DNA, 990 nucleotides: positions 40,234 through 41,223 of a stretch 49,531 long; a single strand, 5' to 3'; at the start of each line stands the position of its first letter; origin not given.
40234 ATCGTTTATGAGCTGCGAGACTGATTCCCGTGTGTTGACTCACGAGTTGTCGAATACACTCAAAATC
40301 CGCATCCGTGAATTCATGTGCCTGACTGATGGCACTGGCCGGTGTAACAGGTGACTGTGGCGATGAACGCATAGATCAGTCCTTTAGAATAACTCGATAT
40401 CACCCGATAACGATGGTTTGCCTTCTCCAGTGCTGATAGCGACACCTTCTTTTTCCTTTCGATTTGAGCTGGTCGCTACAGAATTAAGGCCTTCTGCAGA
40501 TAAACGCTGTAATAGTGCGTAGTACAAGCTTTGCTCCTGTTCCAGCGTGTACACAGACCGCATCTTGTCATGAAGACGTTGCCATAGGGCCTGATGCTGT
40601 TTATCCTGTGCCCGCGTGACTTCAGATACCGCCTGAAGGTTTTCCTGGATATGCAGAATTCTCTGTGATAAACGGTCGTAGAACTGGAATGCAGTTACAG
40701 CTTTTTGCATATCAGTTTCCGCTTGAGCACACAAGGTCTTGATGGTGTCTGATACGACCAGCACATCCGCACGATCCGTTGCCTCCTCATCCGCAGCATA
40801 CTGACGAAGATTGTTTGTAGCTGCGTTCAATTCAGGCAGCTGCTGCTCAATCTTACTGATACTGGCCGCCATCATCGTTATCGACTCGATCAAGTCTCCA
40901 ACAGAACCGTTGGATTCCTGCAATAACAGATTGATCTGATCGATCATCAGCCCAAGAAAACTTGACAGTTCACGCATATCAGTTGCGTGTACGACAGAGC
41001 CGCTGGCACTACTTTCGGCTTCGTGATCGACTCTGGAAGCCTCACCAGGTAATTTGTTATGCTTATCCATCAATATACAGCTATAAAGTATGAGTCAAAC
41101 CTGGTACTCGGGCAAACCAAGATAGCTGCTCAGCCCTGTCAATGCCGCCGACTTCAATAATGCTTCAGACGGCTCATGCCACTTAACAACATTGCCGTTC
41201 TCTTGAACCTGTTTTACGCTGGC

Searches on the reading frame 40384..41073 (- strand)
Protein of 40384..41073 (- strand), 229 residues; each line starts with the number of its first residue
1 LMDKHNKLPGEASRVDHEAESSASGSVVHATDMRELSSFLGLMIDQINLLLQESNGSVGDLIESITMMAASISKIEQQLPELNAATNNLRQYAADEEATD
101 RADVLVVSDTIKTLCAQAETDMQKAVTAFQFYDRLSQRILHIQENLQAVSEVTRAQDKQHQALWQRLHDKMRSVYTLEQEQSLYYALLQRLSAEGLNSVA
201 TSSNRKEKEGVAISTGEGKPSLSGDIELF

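Call 3: search_protein_families(library=pfam, proteins=[window:40384-41073:-], max_evalue=1)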
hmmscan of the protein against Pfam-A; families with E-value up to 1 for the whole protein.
window:40384-41073:- (229 aa): 21 families
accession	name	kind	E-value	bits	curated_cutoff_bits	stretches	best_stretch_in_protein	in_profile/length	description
PF10145.14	PhageMin_Tail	-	0.0025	18.1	33.2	1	36-156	70-187/201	Phage-related minor tail protein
PF22944.1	DGKD_4H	-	0.0043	17.8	27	1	50-141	10-108/120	Diacylglycerol kinase delta, helical domain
PF03908.18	Sec20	-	0.0043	17.4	27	1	61-132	10-80/92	Sec20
PF16727.10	REV1_C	-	0.007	17.3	26.5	1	95-171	14-75/91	DNA repair protein REV1 C-terminal domain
PF14500.11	MMS19_N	-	0.0079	16.3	26.7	1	88-220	3-139/262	Dos2-interacting transcription regulator of RNA-Pol-II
PF09994.14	T6SS_Tle1-like_cat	-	0.0089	15.8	27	1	39-168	112-238/287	T6SS, Phospholipase effector Tle1-like, catalytic domain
PF20609.3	pAdhesive_17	-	0.01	15.7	27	1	38-130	88-187/289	Putative adhesive domain (group 17)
PF05478.16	Prominin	-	0.033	12.7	34.3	1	49-174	225-350/799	Prominin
PF23991.1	DUF7310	-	0.045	14.7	40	1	61-100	28-67/83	Coiled-coil region of unknown function (DUF7310)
PF06878.16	Pkip-1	-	0.062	13.8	25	1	59-134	32-94/163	Pkip-1 protein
PF00804.31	Syntaxin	-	0.073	13.3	26.7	1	68-181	7-116/157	Syntaxin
PF11887.13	Mce4_CUP1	-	0.077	13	32.6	1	128-191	66-129/222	Cholesterol uptake porter CUP1 of Mce4, putative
PF07840.17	FadR_C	-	0.085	13.2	23.6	1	125-173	115-161/164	FadR C-terminal domain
PF23246.1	CC_CDK5RAP2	-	0.089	13.4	27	1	133-193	15-80/125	CDK5 regulatory subunit-associated protein 2-like, coiled coil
PF06009.19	Laminin_II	-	0.099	13.1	33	0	124-200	11-87/138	Laminin Domain II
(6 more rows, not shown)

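Call 7: search_protein_families(library=ncbifam, proteins=[window:40384-41073:-], max_evalue=1)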
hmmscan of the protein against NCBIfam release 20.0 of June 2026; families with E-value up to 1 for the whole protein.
window:40384-41073:- (229 aa): 6 families
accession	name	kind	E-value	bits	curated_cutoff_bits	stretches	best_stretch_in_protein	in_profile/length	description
TIGR02168.1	SMC_prok_B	equivalog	0.0083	13.9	567.35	1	44-193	772-924/1181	chromosome segregation protein SMC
NF006701.0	PRK09247.1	equivalog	0.03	13.3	543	1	34-128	55-146/540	ATP-dependent DNA ligase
NF033885.1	conj_TraP_IncI1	equivalog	0.031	14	135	1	18-91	62-135/217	conjugal transfer protein TraP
NF003361.0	PRK04435.1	equivalog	0.074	12.8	131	1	46-89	72-115/148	ACT domain-containing protein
TIGR00996.1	Mtu_fam_mce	paralog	0.1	11.8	140.5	0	113-192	160-240/291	MCE family protein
NF001528.0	PRK00364.1-4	equivalog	0.18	12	119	0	93-116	28-51/95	co-chaperone GroES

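Call 8: search_solved_structures(query=window:40384-41073:-, max_evalue=10, show_alignments=2)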
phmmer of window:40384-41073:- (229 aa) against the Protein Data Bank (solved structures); distinct sequences matched with E-value up to 10: 1.
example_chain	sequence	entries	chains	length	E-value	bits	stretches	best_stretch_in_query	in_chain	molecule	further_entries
2wpr_A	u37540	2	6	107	0.031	17.4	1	57-131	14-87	TRIMERIC AUTOTRANSPORTER ADHESIN FRAGMENT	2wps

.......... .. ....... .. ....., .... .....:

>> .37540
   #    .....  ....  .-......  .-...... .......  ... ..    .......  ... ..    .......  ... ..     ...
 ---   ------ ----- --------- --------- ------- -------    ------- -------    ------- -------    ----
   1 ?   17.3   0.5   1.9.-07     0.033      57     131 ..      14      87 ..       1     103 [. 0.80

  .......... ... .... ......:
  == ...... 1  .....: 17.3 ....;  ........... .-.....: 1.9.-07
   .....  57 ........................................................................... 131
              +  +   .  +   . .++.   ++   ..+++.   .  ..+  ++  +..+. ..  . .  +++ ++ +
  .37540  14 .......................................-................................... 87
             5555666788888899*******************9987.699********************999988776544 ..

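Call 12: find_homologous_proteins(query=window:40384-41073:-, max_evalue=0.001)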
Query window:40384-41073:- (229 aa): 11 proteins with E <= 0.001 among 408 candidates.
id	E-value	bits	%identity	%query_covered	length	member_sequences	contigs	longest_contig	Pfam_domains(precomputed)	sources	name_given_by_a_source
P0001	3.9e-138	476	100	100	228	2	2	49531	-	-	-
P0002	1.4e-87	311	71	100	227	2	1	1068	-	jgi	-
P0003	1.6e-80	288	67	100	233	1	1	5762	-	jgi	-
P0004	1.3e-71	259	61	100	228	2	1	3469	-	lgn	-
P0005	1.0e-34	138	45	92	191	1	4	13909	-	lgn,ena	-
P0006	1.4e-32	131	45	89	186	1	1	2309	-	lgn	-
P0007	1.2e-28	118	44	86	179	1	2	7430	-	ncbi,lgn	-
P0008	9.1e-25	106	38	86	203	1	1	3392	-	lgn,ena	-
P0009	6.2e-23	100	40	86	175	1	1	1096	-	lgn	-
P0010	1.1e-14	73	35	68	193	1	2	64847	-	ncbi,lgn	-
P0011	2.5e-14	72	30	92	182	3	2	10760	-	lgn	-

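Call 14: find_encoding_contigs(protein=P0010, flank=10000, max_places=3)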
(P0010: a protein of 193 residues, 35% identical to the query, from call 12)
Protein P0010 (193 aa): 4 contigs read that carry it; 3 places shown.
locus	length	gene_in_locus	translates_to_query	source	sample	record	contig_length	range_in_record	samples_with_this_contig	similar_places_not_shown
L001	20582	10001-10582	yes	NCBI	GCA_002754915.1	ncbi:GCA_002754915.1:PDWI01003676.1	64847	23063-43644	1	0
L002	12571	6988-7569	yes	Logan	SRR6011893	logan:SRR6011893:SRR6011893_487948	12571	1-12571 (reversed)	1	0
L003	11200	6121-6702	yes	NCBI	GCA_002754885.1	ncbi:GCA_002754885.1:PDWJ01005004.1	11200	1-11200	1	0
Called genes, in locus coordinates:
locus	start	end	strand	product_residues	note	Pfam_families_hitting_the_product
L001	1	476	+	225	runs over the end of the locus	PF01656:CbiA, PF13500:AAA_26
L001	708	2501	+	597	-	PF02771:Acyl-CoA_dh_N, PF02770:Acyl-CoA_dh_M, PF00441:Acyl-CoA_dh_1, PF22924:ACOX_C_alpha1 (weak), PF12806:Acyl-CoA_dh_C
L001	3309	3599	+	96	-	PF14384:BrnA_antitoxin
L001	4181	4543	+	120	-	PF00072:Response_reg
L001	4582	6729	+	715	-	PF01627:Hpt, PF02895:H-kinase_dim, PF02518:HATPase_c, PF01584:CheW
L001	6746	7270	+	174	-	PF01584:CheW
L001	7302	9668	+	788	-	PF00989:PAS, PF08448:PAS_4 (faint), PF13188:PAS_8 (faint), PF13426:PAS_9, PF08447:PAS_3, PF18947:HAMP_2 (weak), PF00015:MCPsignal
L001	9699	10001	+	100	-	PF01740:STAS, PF13466:STAS_2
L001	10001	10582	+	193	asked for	-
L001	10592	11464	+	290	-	PF03705:CheR_N, PF01739:CheR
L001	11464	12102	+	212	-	PF03975:CheD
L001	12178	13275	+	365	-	PF00072:Response_reg, PF01339:CheB_methylest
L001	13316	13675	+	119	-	PF00072:Response_reg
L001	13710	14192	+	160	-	-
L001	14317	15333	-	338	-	-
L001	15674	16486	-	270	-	PF03783:CsgG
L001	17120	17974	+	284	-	PF04542:Sigma70_r2, PF04545:Sigma70_r4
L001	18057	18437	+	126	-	PF04241:DUF423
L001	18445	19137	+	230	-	PF02390:Methyltransf_4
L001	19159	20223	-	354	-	PF01073:3Beta_HSD, PF01370:Epimerase, PF02719:Polysacc_synt_2, PF04321:RmlD_sub_bind, PF16363:GDP_Man_Dehyd, PF07993:NAD_binding_4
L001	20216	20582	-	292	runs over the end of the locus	PF01370:Epimerase, PF04321:RmlD_sub_bind, PF16363:GDP_Man_Dehyd, PF02719:Polysacc_synt_2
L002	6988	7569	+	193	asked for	-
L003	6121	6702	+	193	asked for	-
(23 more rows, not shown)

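Call 15: find_encoding_contigs(protein=P0005, flank=10000, max_places=3)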
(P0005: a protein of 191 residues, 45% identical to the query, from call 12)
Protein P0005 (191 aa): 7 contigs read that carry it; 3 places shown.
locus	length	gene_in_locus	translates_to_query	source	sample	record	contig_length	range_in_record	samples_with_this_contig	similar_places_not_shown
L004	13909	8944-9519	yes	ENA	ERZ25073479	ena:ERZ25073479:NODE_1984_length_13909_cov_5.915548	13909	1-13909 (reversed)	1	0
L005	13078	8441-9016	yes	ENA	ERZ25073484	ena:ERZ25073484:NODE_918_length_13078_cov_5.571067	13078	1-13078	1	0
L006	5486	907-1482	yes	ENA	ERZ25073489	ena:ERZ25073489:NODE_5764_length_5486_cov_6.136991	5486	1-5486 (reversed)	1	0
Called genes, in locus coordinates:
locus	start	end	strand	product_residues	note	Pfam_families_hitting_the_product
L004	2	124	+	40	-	?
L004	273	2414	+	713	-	PF01627:Hpt, PF02895:H-kinase_dim, PF02518:HATPase_c, PF01584:CheW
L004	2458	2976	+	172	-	PF01584:CheW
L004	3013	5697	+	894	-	PF00672:HAMP (weak), PF13188:PAS_8 (weak), PF18947:HAMP_2, PF00015:MCPsignal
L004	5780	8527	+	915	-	PF13188:PAS_8 (weak), PF18947:HAMP_2, PF00015:MCPsignal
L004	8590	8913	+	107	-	PF13466:STAS_2 (weak)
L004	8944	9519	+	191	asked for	-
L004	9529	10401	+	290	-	PF03705:CheR_N, PF01739:CheR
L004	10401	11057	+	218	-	PF03975:CheD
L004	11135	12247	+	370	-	PF00072:Response_reg, PF01339:CheB_methylest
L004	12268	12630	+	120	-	PF00072:Response_reg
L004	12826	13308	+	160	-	-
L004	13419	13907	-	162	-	?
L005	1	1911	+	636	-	?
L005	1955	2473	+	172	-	PF01584:CheW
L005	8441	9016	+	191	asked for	-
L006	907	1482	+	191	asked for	-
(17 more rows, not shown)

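Call 17: find_encoding_contigs(protein=P0003, flank=10000, max_places=3)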
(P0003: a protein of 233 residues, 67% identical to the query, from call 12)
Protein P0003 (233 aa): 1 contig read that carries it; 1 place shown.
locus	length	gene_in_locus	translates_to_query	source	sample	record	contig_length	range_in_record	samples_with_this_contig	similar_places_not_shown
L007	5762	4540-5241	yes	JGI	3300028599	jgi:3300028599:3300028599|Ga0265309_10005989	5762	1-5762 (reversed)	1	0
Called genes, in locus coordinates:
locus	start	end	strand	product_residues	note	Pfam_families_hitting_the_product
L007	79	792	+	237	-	PF02518:HATPase_c, PF01584:CheW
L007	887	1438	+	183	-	PF01584:CheW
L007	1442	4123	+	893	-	PF00672:HAMP, PF18947:HAMP_2, PF00015:MCPsignal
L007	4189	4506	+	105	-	PF13466:STAS_2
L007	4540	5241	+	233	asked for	-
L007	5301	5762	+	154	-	?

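Call 18: find_encoding_contigs(protein=P0004, flank=10000, max_places=3)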
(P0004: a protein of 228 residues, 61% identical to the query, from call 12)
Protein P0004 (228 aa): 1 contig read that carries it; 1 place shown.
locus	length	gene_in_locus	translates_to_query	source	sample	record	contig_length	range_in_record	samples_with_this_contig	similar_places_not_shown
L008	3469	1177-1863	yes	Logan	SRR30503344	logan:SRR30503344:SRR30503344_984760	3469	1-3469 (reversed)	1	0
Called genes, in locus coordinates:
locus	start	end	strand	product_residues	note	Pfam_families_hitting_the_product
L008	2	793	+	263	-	?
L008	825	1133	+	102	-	PF13466:STAS_2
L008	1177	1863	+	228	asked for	-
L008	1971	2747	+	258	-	PF03705:CheR_N, PF01739:CheR, PF08242:Methyltransf_12 (faint)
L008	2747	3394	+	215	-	PF03975:CheD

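Call 19: find_encoding_contigs(protein=P0002, flank=10000, max_places=3)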
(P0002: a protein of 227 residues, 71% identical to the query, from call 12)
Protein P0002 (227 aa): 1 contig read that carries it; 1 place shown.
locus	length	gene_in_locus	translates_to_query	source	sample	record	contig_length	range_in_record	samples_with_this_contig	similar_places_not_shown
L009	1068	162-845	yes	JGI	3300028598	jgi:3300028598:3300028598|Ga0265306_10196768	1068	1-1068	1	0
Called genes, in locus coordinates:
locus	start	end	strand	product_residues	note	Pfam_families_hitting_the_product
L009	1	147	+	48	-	?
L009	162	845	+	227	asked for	-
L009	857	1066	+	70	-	?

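Call 27: find_related_loci(query=A1, collection=genome_contigs, flank=10000)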
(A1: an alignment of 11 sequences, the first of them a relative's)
Query A1 (228 aa) in genome_contigs; peptide patterns used: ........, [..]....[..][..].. (x = any residue, [..] = any of these).
212 stretches matched a pattern; 183 encode a relative of the query (tblastn E <= 1e-3); the best 80 are kept; 80 distinct loci.
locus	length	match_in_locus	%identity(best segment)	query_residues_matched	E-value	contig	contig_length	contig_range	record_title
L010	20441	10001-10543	32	10-228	4e-29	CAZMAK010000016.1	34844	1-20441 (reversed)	MAG TPA_asm: uncultured Ectothiorhodospiraceae bacterium isolate SRP214966_co3_30 genome assembly, contig: NODE_1221_len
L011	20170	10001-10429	35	25-183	2e-27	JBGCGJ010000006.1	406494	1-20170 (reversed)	MAG: Halioglobus sp. isolate SGMAG-01 contig6, whole genome shotgun sequence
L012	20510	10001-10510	34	30-228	6e-27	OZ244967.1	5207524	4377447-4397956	MAG: Granulosicoccaceae bacterium isolate 69fe04f5-5af2-44a6-ae30-c983e8064af8 genome assembly, chromosome: 1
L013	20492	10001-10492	34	34-228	7e-25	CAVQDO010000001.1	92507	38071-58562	MAG: uncultured Gammaproteobacteria bacterium isolate MFD03551.bin.1.130 genome assembly, contig: contig_100304, whole g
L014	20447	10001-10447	30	30-193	1e-19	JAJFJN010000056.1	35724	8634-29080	MAG: Gammaproteobacteria bacterium isolate OFTM226 OFTM226_55, whole genome shotgun sequence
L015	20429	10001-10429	32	19-189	2e-19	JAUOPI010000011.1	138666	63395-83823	Granulosicoccaceae sp. 1_MG-2023 strain I2M11 FLGPKADG_11, whole genome shotgun sequence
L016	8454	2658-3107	33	19-187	2e-18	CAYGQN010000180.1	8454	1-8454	MAG TPA_asm: uncultured Gammaproteobacteria bacterium isolate ERP117304_co3_111 genome assembly, contig: NODE_11935_leng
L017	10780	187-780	27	1-228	3e-18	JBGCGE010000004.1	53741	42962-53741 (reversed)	MAG: Gammaproteobacteria bacterium isolate SGMAG-06 contig4, whole genome shotgun sequence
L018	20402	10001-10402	30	38-187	4e-18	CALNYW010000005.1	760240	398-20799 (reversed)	MAG: uncultured Gammaproteobacteria bacterium isolate HOU_bin.0085 genome assembly, contig: contig_14549, whole genome s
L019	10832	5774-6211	27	30-193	7e-18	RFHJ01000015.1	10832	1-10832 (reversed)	MAG: Gammaproteobacteria bacterium isolate J047 k99_49593, whole genome shotgun sequence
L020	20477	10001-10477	28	20-187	9e-18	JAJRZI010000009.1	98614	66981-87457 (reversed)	MAG: Gammaproteobacteria bacterium isolate Dive96_bin4.167 k141_174280, whole genome shotgun sequence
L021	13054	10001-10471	29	20-193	1e-17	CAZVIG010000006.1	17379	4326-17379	MAG TPA_asm: uncultured Sedimenticola sp. isolate binchicken_co188_226 genome assembly, contig: NODE_2210_length_17379_c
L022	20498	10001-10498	28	10-188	2e-17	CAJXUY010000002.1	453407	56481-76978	MAG TPA_asm: uncultured Oleiphilaceae bacterium isolate SRR3933263_bin.5_MetaBAT_v2.12.1_MAG genome assembly, contig: NO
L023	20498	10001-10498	31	30-228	3e-17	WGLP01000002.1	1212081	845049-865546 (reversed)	MAG: Gammaproteobacteria bacterium isolate RI_92 c_000000006199, whole genome shotgun sequence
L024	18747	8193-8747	30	21-228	3e-17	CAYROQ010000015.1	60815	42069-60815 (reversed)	MAG TPA_asm: uncultured Sideroxydans sp. isolate SRP178908_co1_147 genome assembly, contig: NODE_240_length_60815_cov_5.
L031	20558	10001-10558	29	20-228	1e-16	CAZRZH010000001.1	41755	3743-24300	MAG TPA_asm: uncultured Sideroxydans sp. isolate binchicken_co248_343 genome assembly, contig: NODE_687_length_41755_cov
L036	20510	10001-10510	30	62-228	4e-16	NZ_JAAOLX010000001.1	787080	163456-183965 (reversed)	Iodobacter violaceini strain HSC-16F04 NODE_1_length_787080_cov_34.484573, whole genome shotgun sequence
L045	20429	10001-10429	29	32-189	1e-15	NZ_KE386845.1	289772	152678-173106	Silanimonas lenta DSM 16282 G408DRAFT_scaffold00004.4, whole genome shotgun sequence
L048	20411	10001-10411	28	34-188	2e-15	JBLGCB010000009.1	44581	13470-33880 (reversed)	MAG: Phenylobacterium sp. isolate 3300055174_78 Ga0535679_0000285, whole genome shotgun sequence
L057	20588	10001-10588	27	17-223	6e-15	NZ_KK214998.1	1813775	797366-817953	Ectothiorhodospira haloalkaliphila ATCC 51935 EcthaDRAFT_EHB.4, whole genome shotgun sequence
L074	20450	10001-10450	32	20-188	2e-14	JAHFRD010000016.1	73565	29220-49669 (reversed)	MAG: Hydrogenophilales bacterium isolate nzgw566 NODE_181_length_73566_cov_12.425121, whole genome shotgun sequence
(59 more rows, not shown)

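Call 29: find_encoding_contigs(protein=P0001, flank=10000, max_places=6)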
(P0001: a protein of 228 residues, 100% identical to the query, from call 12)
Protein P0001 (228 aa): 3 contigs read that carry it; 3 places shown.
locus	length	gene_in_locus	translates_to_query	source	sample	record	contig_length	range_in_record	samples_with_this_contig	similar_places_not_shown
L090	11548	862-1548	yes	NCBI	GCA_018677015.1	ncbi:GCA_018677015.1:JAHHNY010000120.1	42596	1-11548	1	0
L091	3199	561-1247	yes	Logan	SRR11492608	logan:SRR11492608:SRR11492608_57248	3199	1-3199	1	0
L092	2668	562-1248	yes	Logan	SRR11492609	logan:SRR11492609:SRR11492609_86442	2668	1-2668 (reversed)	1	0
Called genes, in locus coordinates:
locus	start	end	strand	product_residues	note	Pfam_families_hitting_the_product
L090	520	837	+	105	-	PF01740:STAS (weak), PF13466:STAS_2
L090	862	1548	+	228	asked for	-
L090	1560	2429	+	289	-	PF03705:CheR_N, PF01739:CheR, PF13489:Methyltransf_23 (weak)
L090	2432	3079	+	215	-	PF03975:CheD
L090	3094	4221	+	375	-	PF00072:Response_reg, PF01339:CheB_methylest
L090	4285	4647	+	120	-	PF00072:Response_reg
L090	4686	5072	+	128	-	-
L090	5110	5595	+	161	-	-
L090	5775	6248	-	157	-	-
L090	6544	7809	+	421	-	PF08448:PAS_4 (faint), PF13188:PAS_8, PF00512:HisKA, PF02518:HATPase_c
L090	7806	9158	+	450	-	PF00072:Response_reg, PF00158:Sigma54_activat, PF14532:Sigma54_activ_2, PF07728:AAA_5 (weak), PF25601:AAA_lid_14, PF02954:HTH_8, PF12840:HTH_20 (faint)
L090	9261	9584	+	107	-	PF02049:FliE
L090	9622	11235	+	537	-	PF01514:YscJ_FliF, PF08345:YscJ_FliF_C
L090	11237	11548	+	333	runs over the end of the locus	PF03448:MgtE_N (faint), PF14842:FliG_N, PF14841:FliG_M, PF14842:FliG_N, PF01706:FliG_C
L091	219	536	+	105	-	PF01740:STAS (weak), PF13466:STAS_2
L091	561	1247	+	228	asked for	-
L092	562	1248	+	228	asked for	-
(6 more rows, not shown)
